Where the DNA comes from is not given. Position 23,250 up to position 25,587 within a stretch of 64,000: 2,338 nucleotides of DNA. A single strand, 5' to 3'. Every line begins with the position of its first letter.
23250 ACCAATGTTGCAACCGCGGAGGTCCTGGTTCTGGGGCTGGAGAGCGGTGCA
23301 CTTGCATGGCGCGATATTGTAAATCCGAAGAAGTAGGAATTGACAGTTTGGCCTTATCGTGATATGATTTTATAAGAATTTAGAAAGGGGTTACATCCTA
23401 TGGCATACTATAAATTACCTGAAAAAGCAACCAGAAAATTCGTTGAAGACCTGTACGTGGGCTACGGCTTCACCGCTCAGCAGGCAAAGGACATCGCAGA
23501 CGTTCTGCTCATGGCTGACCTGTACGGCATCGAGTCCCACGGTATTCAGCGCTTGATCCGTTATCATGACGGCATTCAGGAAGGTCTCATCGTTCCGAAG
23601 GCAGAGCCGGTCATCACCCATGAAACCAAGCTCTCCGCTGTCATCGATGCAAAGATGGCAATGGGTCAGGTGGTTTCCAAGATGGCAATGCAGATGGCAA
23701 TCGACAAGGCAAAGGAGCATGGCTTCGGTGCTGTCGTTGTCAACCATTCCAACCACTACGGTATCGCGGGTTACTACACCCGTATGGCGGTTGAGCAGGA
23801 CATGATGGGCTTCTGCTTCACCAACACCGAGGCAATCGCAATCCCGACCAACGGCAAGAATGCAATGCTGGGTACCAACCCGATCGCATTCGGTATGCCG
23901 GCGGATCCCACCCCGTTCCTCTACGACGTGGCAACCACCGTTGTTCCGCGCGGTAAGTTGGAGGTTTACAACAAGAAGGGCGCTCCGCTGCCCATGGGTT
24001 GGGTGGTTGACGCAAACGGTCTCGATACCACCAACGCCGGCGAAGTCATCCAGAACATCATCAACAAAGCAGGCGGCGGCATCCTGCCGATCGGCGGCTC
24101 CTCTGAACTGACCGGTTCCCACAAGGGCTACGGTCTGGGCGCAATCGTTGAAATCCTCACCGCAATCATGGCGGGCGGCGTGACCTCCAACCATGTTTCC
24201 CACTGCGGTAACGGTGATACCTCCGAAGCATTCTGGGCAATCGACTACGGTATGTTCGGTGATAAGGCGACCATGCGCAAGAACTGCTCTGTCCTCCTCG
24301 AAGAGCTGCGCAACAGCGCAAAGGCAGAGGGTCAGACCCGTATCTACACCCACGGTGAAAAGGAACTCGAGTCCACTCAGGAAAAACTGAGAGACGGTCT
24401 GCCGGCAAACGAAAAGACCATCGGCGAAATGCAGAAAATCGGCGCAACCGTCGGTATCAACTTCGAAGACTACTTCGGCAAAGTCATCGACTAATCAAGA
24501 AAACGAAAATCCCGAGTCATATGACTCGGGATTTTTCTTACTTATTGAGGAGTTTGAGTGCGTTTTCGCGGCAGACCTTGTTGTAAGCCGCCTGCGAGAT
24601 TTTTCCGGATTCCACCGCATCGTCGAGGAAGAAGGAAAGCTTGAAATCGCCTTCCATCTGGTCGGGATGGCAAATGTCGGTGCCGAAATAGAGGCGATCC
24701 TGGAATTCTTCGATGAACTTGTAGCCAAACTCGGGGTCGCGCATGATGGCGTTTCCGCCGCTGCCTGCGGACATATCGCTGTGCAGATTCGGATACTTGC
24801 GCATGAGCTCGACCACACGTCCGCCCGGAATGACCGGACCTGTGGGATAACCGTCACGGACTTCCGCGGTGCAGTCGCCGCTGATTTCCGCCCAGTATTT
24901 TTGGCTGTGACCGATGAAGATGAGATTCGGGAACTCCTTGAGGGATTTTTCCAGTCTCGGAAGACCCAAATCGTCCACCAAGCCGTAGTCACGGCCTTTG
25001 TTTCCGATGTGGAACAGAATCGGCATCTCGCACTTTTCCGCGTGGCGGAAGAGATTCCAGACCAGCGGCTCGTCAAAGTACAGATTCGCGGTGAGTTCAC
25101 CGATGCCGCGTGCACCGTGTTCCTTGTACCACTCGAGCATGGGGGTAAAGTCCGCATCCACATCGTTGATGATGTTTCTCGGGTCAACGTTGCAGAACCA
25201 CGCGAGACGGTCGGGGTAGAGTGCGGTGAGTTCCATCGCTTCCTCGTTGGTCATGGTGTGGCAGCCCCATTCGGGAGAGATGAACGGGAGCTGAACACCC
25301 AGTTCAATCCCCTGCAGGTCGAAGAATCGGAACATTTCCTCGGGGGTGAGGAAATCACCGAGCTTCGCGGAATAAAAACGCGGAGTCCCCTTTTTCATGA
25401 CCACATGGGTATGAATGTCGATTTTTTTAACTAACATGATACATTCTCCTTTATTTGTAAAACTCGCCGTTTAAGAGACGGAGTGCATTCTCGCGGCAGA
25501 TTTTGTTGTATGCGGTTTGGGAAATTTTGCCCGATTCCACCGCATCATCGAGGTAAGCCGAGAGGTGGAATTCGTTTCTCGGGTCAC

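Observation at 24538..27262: Operon of three tandem amidohydrolase-2 paralogues with no regulator, transporter or partner enzyme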

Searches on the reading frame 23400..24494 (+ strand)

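Call 3: search_protein_families(library=pfam, proteins=[window:23400-24494:+], max_evalue=0.01)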
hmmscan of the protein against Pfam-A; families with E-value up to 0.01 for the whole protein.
window:23400-24494:+ (364 aa): 1 family
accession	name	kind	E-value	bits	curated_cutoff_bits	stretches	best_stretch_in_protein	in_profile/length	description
PF02615.19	Ldh_2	-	9.6e-113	377.1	38.8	1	9-344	4-332/333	Malate/L-lactate dehydrogenase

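Call 4: search_protein_families(library=ncbifam, proteins=[window:23400-24494:+], max_evalue=0.01)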
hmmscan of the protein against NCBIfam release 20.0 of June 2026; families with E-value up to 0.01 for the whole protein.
window:23400-24494:+ (364 aa): 5 families
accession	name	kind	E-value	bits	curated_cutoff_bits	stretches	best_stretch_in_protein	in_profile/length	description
NF040650.1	sulfolac_dhydr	equivalog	4.6e-71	239.8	500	1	8-356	5-338/339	L-sulfolactate dehydrogenase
NF007504.0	PRK10098.1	equivalog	1e-54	185.6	336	1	6-356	7-349/360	malate/lactate/ureidoglycolate dehydrogenase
TIGR03175.1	AllD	equivalog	7.5e-48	163.4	496.2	1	12-334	9-321/349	ureidoglycolate dehydrogenase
NF011599.0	PRK15025.1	equivalog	2.1e-47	162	356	1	12-336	9-323/349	ureidoglycolate dehydrogenase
NF009750.0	PRK13260.1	equivalog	8.4e-39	133.6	316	1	18-342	15-327/332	3-dehydro-L-gulonate 2-dehydrogenase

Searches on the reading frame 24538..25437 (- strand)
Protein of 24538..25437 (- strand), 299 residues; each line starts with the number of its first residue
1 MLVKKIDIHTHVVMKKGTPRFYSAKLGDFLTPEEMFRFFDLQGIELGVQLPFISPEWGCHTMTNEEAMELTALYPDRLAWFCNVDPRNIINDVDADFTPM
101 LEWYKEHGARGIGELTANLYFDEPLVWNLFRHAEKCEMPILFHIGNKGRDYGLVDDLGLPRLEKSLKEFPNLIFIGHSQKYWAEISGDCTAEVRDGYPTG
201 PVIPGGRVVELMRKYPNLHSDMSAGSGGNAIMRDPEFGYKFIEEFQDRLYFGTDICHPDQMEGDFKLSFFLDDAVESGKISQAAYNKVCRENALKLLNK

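Call 3: search_protein_families(library=pfam, proteins=[window:24538-25437:-], max_evalue=0.01)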
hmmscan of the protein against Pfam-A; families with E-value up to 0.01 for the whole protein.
window:24538-25437:- (299 aa): 1 family
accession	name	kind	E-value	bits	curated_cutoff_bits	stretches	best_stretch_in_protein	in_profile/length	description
PF04909.20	Amidohydro_2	-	1.5e-08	35.2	26.4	1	64-298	66-288/289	Amidohydrolase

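Call 4: search_protein_families(library=ncbifam, proteins=[window:24538-25437:-], max_evalue=0.01)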
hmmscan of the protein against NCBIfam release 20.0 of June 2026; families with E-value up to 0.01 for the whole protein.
window:24538-25437:- (299 aa): 0 families
